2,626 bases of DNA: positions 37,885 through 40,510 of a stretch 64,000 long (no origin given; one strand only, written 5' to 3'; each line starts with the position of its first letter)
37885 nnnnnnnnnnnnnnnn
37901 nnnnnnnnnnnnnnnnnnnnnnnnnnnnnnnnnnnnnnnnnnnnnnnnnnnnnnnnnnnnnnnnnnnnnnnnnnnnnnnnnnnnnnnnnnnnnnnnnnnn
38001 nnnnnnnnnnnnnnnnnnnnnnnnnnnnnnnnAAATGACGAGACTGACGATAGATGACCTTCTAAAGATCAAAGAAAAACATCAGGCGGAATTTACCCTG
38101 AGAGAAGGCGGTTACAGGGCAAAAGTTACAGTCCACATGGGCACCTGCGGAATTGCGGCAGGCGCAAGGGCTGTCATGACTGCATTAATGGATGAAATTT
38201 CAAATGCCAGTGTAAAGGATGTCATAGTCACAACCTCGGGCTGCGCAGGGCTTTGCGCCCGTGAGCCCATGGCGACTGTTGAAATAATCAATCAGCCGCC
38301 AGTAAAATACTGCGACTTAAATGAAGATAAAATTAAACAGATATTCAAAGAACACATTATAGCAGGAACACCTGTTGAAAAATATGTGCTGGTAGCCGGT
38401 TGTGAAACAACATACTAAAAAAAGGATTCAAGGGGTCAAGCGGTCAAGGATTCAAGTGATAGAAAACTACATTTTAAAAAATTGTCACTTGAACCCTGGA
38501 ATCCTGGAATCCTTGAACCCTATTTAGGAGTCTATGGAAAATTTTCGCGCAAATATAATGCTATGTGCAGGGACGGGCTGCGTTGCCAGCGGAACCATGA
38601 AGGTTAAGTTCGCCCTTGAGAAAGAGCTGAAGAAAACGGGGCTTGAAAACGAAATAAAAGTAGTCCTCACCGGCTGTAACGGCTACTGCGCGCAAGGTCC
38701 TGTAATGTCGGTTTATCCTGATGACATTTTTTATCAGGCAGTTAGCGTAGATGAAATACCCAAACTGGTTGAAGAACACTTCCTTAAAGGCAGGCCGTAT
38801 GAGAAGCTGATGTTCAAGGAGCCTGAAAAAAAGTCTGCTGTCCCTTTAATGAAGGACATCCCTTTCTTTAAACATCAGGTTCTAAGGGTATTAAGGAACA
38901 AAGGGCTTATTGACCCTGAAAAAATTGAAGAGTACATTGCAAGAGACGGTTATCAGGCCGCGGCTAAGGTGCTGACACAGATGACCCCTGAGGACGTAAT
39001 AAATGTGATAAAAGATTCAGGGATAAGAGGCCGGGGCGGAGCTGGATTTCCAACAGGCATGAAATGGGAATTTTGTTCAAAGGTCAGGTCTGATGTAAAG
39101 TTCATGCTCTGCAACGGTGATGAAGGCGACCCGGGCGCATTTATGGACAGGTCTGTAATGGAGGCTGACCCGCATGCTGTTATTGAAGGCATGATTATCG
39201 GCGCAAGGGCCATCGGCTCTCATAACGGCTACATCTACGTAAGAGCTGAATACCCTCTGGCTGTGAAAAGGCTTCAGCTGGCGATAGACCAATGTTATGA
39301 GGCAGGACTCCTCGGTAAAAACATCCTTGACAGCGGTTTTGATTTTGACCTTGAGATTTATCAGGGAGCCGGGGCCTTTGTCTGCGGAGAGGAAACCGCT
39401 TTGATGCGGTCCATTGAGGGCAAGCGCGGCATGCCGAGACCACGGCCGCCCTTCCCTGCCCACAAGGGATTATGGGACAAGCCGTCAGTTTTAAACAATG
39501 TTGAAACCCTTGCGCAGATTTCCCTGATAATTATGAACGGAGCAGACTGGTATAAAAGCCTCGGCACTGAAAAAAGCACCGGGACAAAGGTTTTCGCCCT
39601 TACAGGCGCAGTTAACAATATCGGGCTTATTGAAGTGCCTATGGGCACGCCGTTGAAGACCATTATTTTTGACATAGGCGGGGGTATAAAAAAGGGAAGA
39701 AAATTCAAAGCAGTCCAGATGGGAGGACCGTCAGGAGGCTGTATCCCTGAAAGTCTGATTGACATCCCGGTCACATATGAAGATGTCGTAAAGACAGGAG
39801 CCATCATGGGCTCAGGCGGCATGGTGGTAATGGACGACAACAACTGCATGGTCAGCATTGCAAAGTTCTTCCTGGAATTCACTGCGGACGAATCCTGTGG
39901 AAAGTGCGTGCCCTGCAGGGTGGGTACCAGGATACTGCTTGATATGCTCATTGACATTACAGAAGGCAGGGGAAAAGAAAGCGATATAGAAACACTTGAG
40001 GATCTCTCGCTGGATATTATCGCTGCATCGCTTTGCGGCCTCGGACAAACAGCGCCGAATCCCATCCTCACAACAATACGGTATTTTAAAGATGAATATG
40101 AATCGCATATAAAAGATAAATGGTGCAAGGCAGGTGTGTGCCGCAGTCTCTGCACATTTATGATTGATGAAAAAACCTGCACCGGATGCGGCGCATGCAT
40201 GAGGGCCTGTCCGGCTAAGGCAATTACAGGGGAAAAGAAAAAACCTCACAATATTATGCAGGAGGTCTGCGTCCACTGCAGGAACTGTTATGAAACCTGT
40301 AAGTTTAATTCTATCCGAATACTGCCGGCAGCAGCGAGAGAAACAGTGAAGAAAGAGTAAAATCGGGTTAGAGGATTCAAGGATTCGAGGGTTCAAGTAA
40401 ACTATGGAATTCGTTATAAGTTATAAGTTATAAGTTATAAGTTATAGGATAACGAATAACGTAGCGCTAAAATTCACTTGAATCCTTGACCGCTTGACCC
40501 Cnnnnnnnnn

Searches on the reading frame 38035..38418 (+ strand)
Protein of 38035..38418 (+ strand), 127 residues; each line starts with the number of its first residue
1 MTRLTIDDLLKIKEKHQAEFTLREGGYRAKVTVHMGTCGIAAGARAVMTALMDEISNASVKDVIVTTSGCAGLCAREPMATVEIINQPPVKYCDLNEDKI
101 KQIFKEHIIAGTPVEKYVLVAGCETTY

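Call 3: search_protein_families(library=pfam, proteins=[window:38035-38418:+], max_evalue=0.01)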
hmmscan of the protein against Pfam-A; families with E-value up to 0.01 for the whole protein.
window:38035-38418:+ (127 aa): 1 family
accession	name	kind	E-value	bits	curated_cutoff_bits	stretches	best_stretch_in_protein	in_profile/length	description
PF01257.25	2Fe-2S_thioredx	-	0.00077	19.8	24.8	1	28-106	65-143/145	Thioredoxin-like [2Fe-2S] ferredoxin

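Call 5: search_protein_families(library=ncbifam, proteins=[window:38035-38418:+], max_evalue=0.001)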
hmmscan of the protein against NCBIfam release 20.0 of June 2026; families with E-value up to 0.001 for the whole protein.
window:38035-38418:+ (127 aa): 2 families
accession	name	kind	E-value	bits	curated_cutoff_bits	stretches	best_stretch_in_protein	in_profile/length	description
NF041612.1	fdxn_Clost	equivalog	2.9e-08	34.2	150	1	42-117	27-100/102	2Fe-2S ferredoxin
NF041613.1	fdxn_Azotob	equivalog_domain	0.00049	20.3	195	1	35-114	21-97/107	2Fe-2S ferredoxin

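Call 95: search_solved_structures(query=window:38035-38418:+, max_evalue=0.01, show_alignments=0)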
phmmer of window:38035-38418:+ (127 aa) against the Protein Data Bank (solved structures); distinct sequences matched with E-value up to 0.01: 9.
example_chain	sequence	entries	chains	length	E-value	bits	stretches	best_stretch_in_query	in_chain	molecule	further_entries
8oh5_B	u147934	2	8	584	1.4e-13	54.3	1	30-119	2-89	NAD-reducing hydrogenase subunit HoxF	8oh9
9n5u_B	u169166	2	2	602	6.1e-13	52.2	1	31-119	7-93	NfnB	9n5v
9bov_B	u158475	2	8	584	1.5e-09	41.3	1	30-121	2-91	NADH dehydrogenase (Quinone)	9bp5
7t2r_B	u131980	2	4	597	2.2e-07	34.3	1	27-117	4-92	NiFe hydrogenase subunit B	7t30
1f37_A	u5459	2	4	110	3.9e-05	27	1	35-122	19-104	FERREDOXIN [2FE-2S] | [2Fe-2S] ferredoxin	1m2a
1m2d_A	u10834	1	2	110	0.00058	23.2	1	35-122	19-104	[2Fe-2S] ferredoxin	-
7q4v_B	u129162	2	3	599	0.00069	23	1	28-118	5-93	Iron hydrogenase HydB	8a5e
9mqx_B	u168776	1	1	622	0.0008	22.8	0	22-117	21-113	NADH:ubiquinone oxidoreductase, NADH-binding (51 kD) subunit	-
1m2b_A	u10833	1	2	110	0.00099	22.5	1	35-122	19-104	[2Fe-2S] ferredoxin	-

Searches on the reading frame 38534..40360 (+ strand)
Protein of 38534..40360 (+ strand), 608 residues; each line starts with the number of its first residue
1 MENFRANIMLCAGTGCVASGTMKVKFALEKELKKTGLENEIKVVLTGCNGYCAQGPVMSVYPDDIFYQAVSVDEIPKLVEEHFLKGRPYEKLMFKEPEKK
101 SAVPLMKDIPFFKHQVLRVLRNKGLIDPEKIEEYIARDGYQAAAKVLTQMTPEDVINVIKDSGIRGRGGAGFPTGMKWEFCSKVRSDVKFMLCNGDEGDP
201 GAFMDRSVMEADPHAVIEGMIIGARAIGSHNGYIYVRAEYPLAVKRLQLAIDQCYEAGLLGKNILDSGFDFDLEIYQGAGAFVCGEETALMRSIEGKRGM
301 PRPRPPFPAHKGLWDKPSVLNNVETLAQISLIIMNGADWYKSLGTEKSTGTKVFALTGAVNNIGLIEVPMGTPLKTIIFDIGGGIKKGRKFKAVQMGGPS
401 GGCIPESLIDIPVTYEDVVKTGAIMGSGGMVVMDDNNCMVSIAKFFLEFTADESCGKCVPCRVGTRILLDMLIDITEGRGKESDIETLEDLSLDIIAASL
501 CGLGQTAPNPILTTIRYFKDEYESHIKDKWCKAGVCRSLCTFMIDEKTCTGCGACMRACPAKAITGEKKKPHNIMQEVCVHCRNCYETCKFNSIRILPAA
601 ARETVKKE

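Call 3: search_protein_families(library=pfam, proteins=[window:38534-40360:+], max_evalue=0.01)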
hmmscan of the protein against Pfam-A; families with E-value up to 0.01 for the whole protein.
window:38534-40360:+ (608 aa): 14 families
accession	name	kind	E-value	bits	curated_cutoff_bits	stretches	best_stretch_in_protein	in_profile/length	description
PF01512.22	Complex1_51K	-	2.7e-47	160.9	31.2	1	159-329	1-148/150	Nuo51 FMN-binding domain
PF10589.14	NADH_4Fe-4S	-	2.1e-31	108.1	23.5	1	442-525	2-85/85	NADH-ubiquinone oxidoreductase-F iron-sulfur binding region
PF00037.32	Fer4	-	8.5e-11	41.6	21.1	2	544-565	3-24/24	4Fe-4S binding domain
PF13237.11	Fer4_10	-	5.6e-09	36.2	25.5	1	544-589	4-52/53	4Fe-4S dicluster domain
PF14697.11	Fer4_21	-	2.5e-08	34.4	35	1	543-594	2-57/59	4Fe-4S dicluster domain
PF12838.12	Fer4_7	-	5.4e-08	33.6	27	1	548-592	1-51/52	4Fe-4S dicluster domain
PF01257.25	2Fe-2S_thioredx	-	6.6e-07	29.7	24.8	1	6-81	66-143/145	Thioredoxin-like [2Fe-2S] ferredoxin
PF13187.11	Fer4_9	-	1e-06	29.1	27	1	549-590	2-48/52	4Fe-4S dicluster domain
PF12837.12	Fer4_6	-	6.8e-06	26.2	25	1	544-564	4-24/24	4Fe-4S binding domain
PF10531.15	SLBB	-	9.4e-05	22.6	27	1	353-402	1-53/55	SLBB domain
PF12797.12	Fer4_2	-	0.00016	21.9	24.5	1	543-561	4-22/22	4Fe-4S binding domain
PF13484.11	Fer4_16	-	0.001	20.3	30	1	549-569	2-22/66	4Fe-4S double cluster binding domain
PF22461.2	SLBB_2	-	0.0069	16.9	27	0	353-399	2-49/79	SLBB domain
PF13534.11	Fer4_17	-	0.0086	17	22.2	1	549-577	2-28/61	4Fe-4S dicluster domain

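Call 5: search_protein_families(library=ncbifam, proteins=[window:38534-40360:+], max_evalue=0.001)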
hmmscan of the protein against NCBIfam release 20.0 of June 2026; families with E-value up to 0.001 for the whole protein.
window:38534-40360:+ (608 aa): 37 families (the best 25 are shown)
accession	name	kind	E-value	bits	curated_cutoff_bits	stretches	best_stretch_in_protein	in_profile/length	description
TIGR01959.1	nuoF_fam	equivalog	3.4e-153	509.9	558.65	1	128-526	11-410/410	NADH-quinone oxidoreductase subunit NuoF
NF008436.0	PRK11278.1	equivalog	3.8e-125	418.3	749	1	127-533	23-433/448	NADH-quinone oxidoreductase subunit NuoF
NF010120.0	PRK13596.1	equivalog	2.3e-118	395.5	389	1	128-530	17-421/433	NADH-quinone oxidoreductase subunit NuoF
NF003454.1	PRK05035.1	equivalog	5.7e-15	54.8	345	1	143-413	114-345/556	electron transport complex subunit RsxC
TIGR04481.1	PR_assoc_PrdC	equivalog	1.9e-14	53.3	490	1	150-403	70-287/425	proline reductase-associated electron transfer protein PrdC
TIGR01945.1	rnfC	subfamily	3e-13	49.1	245.95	1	141-252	110-219/435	RnfABCDGE type electron transport complex subunit C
NF005415.0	PRK06991.1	equivalog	5e-12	46.1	281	1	534-605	72-143/284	electron transport complex subunit RsxB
NF041612.1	fdxn_Clost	equivalog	5.5e-12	46.2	150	1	16-92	24-100/102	2Fe-2S ferredoxin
TIGR01944.1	rnfB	subfamily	8.6e-12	45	68.7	1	541-602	107-168/190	RnfABCDGE type electron transport complex subunit B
NF003475.0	PRK05113.1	equivalog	4.1e-10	39.8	203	1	543-601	109-167/190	electron transport complex subunit RsxB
NF041613.1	fdxn_Azotob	equivalog_domain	8.4e-10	38.9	195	1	15-91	23-99/107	2Fe-2S ferredoxin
NF038196.1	ferrodoxin_EFR1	subfamily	2e-08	34.6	75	1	518-596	157-231/242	EFR1 family ferrodoxin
TIGR03294.1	FrhG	equivalog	1.3e-07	31.6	245.5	1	538-590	165-216/228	coenzyme F420 hydrogenase subunit gamma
TIGR02700.1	flavo_MJ0208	hypoth_equivalog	8.6e-07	28.5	251.35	1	531-595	132-195/234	dihydromethanopterin reductase (acceptor)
NF006446.0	PRK08764.1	equivalog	8.8e-07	28.9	220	1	543-599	82-138/139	Rnf electron transport complex subunit RnfB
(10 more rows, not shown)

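Call 94: search_solved_structures(query=window:38534-40360:+, max_evalue=1e-30, show_alignments=0)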
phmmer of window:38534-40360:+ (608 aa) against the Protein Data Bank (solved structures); distinct sequences matched with E-value up to 1e-30: 61 (the best 60 are shown).
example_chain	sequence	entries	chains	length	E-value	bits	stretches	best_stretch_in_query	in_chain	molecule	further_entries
7t2r_B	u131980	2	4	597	1.4e-245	820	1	3-594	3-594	NiFe hydrogenase subunit B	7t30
7q4v_B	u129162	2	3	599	3.5e-245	818.6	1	5-594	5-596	Iron hydrogenase HydB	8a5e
9mqx_B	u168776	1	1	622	6.7e-221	738.4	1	8-595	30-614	NADH:ubiquinone oxidoreductase, NADH-binding (51 kD) subunit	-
8a6t_B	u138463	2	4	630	2.3e-220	736.6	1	8-592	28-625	Electron bifurcating hydrogenase subunit HydB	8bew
9n5u_B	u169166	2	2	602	2.4e-217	726.7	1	16-599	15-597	NfnB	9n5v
9bov_B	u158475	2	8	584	1.1e-216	724.5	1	13-596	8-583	NADH dehydrogenase (Quinone)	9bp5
8oh5_B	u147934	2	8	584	1.4e-213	714.2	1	13-594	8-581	NAD-reducing hydrogenase subunit HoxF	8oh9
7q4w_B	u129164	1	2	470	6.4e-209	698.8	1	131-594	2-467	Iron hydrogenase HydB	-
7p5h_B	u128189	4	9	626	5.4e-208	695.8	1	7-596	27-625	Fe-hydrogenase, subunit beta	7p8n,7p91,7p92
6vw7_B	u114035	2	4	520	1.2e-116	394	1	38-522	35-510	NAD-dependent formate dehydrogenase beta subunit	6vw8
7awt_F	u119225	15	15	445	8.5e-116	391.3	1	127-534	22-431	NADH-quinone oxidoreductase subunit F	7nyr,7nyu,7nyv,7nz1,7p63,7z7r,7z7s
9q8i_F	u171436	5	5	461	9.6e-116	391.1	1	127-534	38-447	NADH-quinone oxidoreductase subunit F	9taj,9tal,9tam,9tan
7p64_F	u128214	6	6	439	1.1e-115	390.9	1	127-532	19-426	NADH-quinone oxidoreductase subunit F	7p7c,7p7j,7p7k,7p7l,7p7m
7p61_F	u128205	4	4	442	1.1e-115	390.9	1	127-532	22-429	NADH-quinone oxidoreductase subunit F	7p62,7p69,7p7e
2fug_1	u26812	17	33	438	1.7e-112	380.3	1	131-528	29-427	NADH-quinone oxidoreductase chain 1 | NADH-QUINONE OXIDOREDUCTASE SUBUNIT 1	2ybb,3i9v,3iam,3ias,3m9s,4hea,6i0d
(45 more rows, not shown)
